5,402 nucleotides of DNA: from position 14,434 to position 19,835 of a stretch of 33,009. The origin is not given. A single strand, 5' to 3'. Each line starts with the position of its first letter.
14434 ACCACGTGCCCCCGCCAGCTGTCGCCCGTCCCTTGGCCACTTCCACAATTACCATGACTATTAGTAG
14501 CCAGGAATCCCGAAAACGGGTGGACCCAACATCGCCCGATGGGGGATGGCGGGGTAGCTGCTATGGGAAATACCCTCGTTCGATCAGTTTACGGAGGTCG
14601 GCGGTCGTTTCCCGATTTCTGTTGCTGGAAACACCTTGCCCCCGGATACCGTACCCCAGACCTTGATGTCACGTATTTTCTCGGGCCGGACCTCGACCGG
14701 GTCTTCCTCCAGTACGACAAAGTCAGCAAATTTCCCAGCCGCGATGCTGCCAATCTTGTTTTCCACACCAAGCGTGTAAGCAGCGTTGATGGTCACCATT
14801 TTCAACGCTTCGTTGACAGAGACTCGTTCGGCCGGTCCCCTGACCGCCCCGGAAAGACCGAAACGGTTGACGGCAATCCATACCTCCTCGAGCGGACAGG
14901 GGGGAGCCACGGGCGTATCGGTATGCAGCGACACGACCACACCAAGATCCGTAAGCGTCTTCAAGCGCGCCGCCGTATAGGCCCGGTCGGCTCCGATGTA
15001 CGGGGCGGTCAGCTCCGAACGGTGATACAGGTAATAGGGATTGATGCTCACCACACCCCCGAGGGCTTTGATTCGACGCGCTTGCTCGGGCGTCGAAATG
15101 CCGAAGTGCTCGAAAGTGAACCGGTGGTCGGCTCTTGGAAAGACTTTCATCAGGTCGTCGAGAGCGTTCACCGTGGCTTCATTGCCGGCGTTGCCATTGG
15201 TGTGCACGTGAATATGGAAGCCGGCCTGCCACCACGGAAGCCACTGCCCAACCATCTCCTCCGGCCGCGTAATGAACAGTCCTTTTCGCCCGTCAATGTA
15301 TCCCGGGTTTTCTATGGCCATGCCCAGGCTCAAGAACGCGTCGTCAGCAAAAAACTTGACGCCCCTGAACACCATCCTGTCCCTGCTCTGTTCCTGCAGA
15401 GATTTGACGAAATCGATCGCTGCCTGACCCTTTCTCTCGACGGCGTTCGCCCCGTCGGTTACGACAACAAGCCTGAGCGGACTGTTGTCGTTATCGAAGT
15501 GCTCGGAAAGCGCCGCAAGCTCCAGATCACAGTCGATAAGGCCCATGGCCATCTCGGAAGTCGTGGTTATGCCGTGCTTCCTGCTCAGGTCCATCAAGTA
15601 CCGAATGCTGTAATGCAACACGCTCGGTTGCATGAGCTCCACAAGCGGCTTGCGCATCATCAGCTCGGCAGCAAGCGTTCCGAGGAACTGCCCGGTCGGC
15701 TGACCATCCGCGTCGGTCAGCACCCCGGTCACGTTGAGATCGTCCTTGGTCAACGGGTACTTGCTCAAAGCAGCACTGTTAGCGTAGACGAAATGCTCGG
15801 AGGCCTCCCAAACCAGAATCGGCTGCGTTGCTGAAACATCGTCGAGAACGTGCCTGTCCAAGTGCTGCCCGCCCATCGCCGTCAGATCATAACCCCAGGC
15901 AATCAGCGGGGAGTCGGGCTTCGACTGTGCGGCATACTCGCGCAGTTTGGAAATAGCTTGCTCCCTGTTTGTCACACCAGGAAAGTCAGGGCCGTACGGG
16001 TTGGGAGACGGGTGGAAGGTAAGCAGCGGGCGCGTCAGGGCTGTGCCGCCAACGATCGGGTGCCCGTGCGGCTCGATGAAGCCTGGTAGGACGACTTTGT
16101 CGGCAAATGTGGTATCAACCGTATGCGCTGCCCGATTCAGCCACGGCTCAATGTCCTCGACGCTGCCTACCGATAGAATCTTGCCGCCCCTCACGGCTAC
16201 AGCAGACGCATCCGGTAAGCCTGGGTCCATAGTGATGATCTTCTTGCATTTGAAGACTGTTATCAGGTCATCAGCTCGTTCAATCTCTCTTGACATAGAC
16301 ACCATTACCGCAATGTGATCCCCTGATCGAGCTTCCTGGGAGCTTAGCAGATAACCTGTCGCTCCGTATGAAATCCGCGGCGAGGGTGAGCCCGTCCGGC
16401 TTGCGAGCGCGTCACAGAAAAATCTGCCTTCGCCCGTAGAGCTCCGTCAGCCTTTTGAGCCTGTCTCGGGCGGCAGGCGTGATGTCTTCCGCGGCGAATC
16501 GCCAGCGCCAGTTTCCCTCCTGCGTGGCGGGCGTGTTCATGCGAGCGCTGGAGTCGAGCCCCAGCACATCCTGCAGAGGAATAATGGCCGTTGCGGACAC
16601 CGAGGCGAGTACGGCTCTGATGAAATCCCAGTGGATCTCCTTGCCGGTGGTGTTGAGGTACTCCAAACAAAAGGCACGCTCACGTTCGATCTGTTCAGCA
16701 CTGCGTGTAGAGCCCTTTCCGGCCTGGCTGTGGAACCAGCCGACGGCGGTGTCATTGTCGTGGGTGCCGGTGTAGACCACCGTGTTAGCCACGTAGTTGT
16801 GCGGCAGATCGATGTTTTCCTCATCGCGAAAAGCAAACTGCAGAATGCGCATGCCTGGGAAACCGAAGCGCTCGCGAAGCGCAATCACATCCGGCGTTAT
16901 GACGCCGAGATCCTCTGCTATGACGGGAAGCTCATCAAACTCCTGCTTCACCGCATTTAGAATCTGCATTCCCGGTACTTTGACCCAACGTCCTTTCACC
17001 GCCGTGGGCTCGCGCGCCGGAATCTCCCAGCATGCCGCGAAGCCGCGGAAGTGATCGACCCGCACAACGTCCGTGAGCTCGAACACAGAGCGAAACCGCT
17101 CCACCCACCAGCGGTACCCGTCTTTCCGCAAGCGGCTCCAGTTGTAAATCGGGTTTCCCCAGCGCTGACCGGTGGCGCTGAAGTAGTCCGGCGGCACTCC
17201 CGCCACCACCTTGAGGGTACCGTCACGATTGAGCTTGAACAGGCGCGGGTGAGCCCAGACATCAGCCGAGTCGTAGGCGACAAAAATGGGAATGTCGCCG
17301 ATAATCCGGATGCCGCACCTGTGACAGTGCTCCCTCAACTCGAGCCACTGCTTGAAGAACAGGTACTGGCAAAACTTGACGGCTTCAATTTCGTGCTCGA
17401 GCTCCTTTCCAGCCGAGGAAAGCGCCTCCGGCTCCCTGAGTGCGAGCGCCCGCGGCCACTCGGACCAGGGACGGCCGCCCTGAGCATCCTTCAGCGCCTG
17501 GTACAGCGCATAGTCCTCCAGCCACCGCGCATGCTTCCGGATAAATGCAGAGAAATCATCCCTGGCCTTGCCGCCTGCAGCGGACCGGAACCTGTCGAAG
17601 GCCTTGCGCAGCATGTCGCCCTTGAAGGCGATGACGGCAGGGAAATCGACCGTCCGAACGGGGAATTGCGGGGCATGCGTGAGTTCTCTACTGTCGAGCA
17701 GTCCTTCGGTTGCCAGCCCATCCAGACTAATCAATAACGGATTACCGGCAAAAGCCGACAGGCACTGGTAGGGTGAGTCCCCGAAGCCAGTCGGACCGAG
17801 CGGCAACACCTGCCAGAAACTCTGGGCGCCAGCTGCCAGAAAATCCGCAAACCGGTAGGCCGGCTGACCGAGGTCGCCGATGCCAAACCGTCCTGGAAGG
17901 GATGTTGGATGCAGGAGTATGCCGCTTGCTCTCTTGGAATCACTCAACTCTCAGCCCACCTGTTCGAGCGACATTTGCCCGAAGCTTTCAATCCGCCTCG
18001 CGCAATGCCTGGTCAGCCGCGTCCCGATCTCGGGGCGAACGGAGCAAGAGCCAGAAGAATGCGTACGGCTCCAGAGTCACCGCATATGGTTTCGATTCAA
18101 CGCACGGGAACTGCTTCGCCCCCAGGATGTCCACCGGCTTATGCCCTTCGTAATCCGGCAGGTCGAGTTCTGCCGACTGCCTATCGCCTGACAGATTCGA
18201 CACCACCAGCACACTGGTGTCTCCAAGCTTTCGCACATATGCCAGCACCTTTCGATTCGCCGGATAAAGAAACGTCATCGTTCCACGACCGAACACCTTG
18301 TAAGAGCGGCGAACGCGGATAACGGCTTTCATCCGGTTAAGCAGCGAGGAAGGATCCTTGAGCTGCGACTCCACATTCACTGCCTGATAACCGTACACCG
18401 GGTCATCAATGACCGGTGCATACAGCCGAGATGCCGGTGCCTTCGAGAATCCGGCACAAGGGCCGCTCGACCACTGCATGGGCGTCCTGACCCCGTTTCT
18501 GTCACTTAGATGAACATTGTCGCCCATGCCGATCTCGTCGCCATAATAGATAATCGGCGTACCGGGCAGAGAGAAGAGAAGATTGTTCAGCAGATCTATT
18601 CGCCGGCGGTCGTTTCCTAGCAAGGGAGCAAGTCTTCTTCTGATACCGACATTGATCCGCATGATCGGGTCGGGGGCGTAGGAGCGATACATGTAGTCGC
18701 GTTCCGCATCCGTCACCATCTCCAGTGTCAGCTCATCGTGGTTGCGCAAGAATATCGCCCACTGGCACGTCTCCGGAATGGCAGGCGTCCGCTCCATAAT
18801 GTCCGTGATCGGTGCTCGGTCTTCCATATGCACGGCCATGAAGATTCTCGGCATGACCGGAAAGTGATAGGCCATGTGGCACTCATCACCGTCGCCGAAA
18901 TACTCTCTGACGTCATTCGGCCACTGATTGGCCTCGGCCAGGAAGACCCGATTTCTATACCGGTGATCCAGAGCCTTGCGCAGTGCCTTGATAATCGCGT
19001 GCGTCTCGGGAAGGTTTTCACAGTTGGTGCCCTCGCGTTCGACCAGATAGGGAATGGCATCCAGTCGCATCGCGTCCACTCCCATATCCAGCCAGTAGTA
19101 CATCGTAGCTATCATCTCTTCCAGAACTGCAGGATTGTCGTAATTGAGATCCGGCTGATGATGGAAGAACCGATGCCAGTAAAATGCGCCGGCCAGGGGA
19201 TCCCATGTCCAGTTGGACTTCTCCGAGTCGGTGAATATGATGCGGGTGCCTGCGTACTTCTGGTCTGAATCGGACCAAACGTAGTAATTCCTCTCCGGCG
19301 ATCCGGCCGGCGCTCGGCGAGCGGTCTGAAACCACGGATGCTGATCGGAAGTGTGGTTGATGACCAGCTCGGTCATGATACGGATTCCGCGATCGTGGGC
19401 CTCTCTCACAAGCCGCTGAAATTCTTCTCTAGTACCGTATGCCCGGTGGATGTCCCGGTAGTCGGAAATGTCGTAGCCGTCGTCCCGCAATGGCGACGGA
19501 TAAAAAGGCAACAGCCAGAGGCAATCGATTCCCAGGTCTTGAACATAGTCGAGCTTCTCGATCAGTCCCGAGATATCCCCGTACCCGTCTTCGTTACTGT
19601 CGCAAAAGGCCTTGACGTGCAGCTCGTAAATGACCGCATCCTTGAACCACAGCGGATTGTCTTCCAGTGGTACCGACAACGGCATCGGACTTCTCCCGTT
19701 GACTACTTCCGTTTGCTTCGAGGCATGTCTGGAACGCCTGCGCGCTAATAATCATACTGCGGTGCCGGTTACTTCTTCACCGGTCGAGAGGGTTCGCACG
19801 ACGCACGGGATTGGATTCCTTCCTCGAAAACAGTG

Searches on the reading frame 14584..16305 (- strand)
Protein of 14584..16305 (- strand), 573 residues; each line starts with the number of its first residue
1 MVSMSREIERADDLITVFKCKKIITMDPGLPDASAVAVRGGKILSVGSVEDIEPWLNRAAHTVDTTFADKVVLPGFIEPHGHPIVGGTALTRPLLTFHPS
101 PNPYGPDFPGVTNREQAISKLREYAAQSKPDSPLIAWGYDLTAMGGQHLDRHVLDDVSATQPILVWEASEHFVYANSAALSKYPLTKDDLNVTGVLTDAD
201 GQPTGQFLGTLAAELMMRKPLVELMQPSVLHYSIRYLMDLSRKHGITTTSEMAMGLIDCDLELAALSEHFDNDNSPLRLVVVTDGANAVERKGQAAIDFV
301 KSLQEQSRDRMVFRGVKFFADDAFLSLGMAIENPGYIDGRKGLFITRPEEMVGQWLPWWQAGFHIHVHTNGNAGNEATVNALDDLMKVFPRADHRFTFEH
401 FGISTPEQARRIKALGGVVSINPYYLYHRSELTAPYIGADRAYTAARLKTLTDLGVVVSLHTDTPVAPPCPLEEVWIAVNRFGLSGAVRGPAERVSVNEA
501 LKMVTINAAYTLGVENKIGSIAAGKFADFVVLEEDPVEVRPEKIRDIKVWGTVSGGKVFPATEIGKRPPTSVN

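Call 9: search_protein_families(library=pfam, proteins=[window:14584-16305:-], max_evalue=0.001)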
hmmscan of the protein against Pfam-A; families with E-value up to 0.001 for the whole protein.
window:14584-16305:- (573 aa): 2 families
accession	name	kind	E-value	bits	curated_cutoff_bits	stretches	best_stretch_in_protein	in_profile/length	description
PF07969.17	Amidohydro_3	-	1.1e-59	203.7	29.7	1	69-558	7-470/472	Amidohydrolase family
PF01979.26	Amidohydro_1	-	1.2e-14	54.8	25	1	362-541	150-323/345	Amidohydrolase family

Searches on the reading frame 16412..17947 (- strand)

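Call 9: search_protein_families(library=pfam, proteins=[window:16412-17947:-], max_evalue=0.001)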
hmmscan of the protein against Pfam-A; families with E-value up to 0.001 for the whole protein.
window:16412-17947:- (511 aa): 1 family
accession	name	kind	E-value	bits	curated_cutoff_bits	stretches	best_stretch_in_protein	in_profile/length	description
PF02446.23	Glyco_hydro_77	-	4.9e-186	619.6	25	1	12-489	1-464/465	4-alpha-glucanotransferase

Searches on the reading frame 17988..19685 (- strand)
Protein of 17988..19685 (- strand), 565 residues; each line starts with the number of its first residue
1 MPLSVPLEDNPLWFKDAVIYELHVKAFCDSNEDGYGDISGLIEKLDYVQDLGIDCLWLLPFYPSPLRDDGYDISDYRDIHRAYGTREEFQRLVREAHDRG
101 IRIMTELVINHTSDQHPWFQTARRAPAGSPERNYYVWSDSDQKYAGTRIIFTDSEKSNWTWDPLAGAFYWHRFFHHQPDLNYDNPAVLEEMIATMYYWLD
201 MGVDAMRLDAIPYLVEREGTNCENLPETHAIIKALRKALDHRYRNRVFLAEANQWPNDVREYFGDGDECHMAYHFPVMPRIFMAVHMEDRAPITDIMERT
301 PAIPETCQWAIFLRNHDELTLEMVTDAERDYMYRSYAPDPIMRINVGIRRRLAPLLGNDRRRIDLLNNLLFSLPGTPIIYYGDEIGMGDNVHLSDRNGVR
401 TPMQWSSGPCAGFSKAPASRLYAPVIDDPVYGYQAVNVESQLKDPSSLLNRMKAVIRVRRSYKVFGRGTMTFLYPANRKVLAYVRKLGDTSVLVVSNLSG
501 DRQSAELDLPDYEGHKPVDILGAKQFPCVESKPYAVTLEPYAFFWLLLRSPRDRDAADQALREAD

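Call 9: search_protein_families(library=pfam, proteins=[window:17988-19685:-], max_evalue=0.001)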
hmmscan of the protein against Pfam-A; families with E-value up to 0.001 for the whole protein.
window:17988-19685:- (565 aa): 3 families
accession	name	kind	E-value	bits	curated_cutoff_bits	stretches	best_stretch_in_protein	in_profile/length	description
PF00128.31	Alpha-amylase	-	8.1e-91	305.9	22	2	25-321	5-319/446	Alpha amylase, catalytic domain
PF16657.11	Malt_amylase_C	-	8.9e-24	83.8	27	1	468-545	1-75/75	Maltogenic Amylase, C-terminal domain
PF23915.1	SusG_C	-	6.7e-06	26.8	27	1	480-541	1-58/62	Alpha-amylase SusG C-terminal domain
